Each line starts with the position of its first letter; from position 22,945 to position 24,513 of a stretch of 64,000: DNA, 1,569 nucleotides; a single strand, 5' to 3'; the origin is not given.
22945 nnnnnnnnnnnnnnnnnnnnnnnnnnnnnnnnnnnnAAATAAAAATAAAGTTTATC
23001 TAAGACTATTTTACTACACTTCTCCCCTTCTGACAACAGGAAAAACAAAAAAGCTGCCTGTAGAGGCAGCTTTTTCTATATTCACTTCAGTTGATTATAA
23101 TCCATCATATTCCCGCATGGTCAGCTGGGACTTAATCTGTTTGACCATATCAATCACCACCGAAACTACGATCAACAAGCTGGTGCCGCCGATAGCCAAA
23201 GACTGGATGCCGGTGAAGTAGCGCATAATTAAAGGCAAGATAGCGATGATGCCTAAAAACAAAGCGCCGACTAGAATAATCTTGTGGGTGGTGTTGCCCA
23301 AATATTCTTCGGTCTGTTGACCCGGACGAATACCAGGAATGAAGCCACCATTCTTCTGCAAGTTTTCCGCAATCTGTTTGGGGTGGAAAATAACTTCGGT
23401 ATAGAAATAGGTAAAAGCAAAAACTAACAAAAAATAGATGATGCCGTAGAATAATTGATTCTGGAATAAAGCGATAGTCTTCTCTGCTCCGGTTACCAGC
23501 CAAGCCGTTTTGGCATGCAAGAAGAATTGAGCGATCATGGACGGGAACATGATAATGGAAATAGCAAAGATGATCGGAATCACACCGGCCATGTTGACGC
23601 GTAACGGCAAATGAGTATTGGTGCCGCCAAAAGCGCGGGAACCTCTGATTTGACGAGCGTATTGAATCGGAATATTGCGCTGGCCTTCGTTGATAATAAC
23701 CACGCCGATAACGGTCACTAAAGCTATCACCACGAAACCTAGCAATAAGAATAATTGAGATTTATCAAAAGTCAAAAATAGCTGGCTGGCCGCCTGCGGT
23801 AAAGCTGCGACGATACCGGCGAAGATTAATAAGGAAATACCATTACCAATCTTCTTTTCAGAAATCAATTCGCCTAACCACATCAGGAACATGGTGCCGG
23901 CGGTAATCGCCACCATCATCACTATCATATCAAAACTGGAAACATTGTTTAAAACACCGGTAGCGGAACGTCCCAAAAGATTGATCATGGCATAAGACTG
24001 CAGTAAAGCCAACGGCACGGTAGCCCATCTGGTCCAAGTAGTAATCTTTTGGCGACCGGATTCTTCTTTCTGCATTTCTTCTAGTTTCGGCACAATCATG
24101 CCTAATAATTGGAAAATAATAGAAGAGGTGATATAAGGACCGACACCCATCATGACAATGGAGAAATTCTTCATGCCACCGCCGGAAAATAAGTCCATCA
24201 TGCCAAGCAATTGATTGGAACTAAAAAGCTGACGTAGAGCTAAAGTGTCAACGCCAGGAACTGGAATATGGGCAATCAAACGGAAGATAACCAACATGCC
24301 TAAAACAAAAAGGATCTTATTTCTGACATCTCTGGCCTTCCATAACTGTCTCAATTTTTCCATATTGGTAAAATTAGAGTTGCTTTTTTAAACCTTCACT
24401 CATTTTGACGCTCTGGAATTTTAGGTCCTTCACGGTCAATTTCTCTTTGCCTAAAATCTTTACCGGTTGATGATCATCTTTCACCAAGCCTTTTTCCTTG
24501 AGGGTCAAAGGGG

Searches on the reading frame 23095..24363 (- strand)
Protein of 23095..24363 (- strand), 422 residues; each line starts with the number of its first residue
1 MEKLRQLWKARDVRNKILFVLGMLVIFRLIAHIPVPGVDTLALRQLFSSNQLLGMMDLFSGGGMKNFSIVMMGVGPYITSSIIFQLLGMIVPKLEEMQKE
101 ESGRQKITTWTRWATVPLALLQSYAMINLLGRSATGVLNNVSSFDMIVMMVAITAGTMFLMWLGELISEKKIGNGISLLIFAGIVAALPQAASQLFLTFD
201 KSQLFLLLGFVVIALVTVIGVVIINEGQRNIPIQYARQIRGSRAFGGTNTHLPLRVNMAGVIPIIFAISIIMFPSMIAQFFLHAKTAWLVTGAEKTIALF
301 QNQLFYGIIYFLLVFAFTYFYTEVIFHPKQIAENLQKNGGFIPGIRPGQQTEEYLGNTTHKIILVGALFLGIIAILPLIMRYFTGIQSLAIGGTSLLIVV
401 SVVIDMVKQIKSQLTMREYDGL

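Call 3: search_protein_families(library=pfam, proteins=[window:23095-24363:-], max_evalue=0.01)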
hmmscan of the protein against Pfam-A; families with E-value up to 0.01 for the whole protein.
window:23095-24363:- (422 aa): 1 family
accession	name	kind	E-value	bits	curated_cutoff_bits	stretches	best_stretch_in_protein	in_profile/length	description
PF00344.25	SecY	-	3.8e-106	355.4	32.2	1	68-407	1-306/306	SecY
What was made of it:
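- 23095..24363 (-): secY, the last gene of the spc ribosomal-protein operon (upstream flank). Pfam SecY E=3.8e-106 (call 3).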

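Call 15: find_related_loci(query=window:23095-24363:-, collection=genome_contigs, flank=7000)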
Query window:23095-24363:- (422 aa) in genome_contigs; peptide patterns used: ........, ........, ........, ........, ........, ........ (x = any residue, [..] = any of these).
599 stretches matched a pattern (row limit reached: there are more); 527 encode a relative of the query (tblastn E <= 1e-3); the best 80 are kept; 80 distinct loci.
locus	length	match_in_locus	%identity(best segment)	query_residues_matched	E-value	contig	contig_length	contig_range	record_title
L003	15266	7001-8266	93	1-422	0e+0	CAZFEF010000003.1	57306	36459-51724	MAG TPA_asm: uncultured Gammaproteobacteria bacterium isolate SRP192927_co9_427 genome assembly, contig: NODE_194_length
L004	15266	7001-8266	76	1-422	0e+0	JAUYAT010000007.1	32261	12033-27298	MAG: bacterium isolate C19_concoct.bin.47 C19_k141_1209, whole genome shotgun sequence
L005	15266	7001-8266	80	1-422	0e+0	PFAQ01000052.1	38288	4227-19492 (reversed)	MAG: Candidatus Falkowbacteria bacterium CG10_big_fil_rev_8_21_14_0_10_39_9 CG10_8_21_14_0.10_scaffold_2431_c, whole gen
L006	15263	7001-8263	75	2-422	0e+0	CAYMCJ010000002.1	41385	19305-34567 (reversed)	MAG TPA_asm: uncultured Gammaproteobacteria bacterium isolate SRP178699_co1_454 genome assembly, contig: NODE_883_length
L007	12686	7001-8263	74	1-421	0e+0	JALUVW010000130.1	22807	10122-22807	MAG: Candidatus Falkowbacteria bacterium isolate 128-326_metabat2_scaf2bin.076 128-326_scaffold_844_c1, whole genome sho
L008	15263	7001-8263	74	2-422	0e+0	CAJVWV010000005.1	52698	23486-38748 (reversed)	TPA_asm: uncultured bacterium isolate DRR093004_bin.4_MetaBAT_v2.12.1_MAG genome assembly, contig: NODE_352_length_52698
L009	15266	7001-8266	72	1-422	0e+0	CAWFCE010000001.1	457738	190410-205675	MAG: Candidatus Parcubacteria bacterium isolate MFD02416.bin.1.397 genome assembly, contig: contig_48102, whole genome s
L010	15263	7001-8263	74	1-421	0e+0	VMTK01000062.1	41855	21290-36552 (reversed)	MAG: Candidatus Falkowbacteria bacterium isolate S3_17 k141_10598, whole genome shotgun sequence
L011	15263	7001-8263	75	1-421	0e+0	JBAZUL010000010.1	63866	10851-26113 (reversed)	MAG: Patescibacteria group bacterium isolate SO_2017_GW1_227 NODE_2521_length_63866_cov_3.545569_OW334_2017, whole genom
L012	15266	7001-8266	73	1-422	0e+0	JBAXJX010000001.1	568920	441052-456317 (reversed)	MAG: Candidatus Falkowbacteria bacterium isolate ELA386 MAG386_1, whole genome shotgun sequence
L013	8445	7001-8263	73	2-422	0e+0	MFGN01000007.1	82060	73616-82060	MAG: Candidatus Falkowbacteria bacterium RIFOXYD12_FULL_34_57 rifoxyd3_full_scaffold_156, whole genome shotgun sequence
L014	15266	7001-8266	74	1-422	0e+0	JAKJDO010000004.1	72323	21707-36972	MAG: Patescibacteria group bacterium isolate UR.bin108 UR_contig_636, whole genome shotgun sequence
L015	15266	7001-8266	71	1-422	0e+0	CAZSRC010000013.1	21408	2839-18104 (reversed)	MAG TPA_asm: uncultured Gammaproteobacteria bacterium isolate SRP192927_co9_113 genome assembly, contig: NODE_1625_lengt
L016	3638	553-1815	76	2-422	0e+0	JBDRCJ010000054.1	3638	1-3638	MAG: Patescibacteria group bacterium isolate MEGAHIT-group-1.177 k141_1105217, whole genome shotgun sequence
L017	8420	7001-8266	75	1-422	0e+0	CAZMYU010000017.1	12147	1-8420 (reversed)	MAG TPA_asm: uncultured Gammaproteobacteria bacterium isolate binchicken_co154_8 genome assembly, contig: NODE_10160_len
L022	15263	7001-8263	69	2-422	0e+0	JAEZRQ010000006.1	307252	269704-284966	MAG: Candidatus Parcubacteria bacterium isolate OH_PDB_195 k127_1097637, whole genome shotgun sequence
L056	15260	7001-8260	65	2-420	2e-179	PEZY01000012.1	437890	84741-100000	MAG: Candidatus Buchananbacteria bacterium CG10_big_fil_rev_8_21_14_0_10_33_19 CG10_8_21_14_0.10_scaffold_3_c, whole gen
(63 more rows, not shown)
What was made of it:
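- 23095..24363 (-): 93% identical to L003 SecY (call 15).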

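Call 85: search_protein_families(library=pfam, proteins=[L005:8397-10655:+, L004:8410-9861:+, L004:9897-11108:+, L006:9249-10232:+, L011:8414-9346:+, L015:8381-8668:+, L022:8378-8680:+, L006:8510-9214:+, L056:8373-9377:+, L003:8299-8637:-], max_evalue=0.001)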
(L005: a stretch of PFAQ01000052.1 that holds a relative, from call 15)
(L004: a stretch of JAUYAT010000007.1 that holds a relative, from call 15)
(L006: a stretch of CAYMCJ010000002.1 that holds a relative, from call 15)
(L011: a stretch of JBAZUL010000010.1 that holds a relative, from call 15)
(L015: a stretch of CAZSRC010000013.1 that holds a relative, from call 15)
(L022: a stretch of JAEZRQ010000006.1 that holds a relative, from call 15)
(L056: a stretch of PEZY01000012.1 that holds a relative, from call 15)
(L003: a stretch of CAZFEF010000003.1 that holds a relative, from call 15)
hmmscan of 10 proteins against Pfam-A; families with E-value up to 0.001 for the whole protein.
L005:8397-10655:+ (752 aa): 0 families

L004:8410-9861:+ (483 aa): 3 families
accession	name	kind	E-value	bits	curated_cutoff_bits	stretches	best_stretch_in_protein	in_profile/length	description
PF00005.33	ABC_tran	-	1.2e-33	117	25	1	27-173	3-136/137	ABC transporter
PF13304.12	AAA_21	-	0.00034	21.2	27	0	156-207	248-301/304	AAA domain, putative AbiEii toxin, Type IV TA system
PF03193.22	RsgA_GTPase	-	0.0006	20.1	30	0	34-57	105-128/174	RsgA GTPase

L004:9897-11108:+ (403 aa): 2 families
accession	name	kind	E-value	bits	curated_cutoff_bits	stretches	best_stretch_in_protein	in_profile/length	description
PF02687.27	FtsX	-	1e-19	71.2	25.5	1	272-395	2-119/120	FtsX-like permease C-terminal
PF12704.14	MacB_PCD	-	1.7e-19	71.4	27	1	21-242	1-204/207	MacB-like periplasmic core domain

L006:9249-10232:+ (327 aa): 1 family
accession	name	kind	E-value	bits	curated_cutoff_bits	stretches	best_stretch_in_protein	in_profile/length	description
PF01699.29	Na_Ca_ex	-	2.5e-71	239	24.9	2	182-324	2-150/151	Sodium/calcium exchanger protein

L011:8414-9346:+ (310 aa): 2 families
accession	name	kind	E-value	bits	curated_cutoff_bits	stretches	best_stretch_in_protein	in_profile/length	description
PF04332.21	DUF475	-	1e-44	154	27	1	22-301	1-288/293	Protein of unknown function (DUF475)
PF03741.22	TerC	-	6.8e-20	72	27.8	2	137-273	41-177/178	Integral membrane protein TerC family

L015:8381-8668:+ (95 aa): 0 families

L022:8378-8680:+ (100 aa): 0 families

L006:8510-9214:+ (234 aa): 0 families

L056:8373-9377:+ (334 aa): 1 family
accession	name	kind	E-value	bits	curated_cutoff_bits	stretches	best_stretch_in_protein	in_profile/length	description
PF07705.17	CARDB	-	1e-09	39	22.7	1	232-324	3-99/101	CARDB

L003:8299-8637:- (112 aa): 0 families
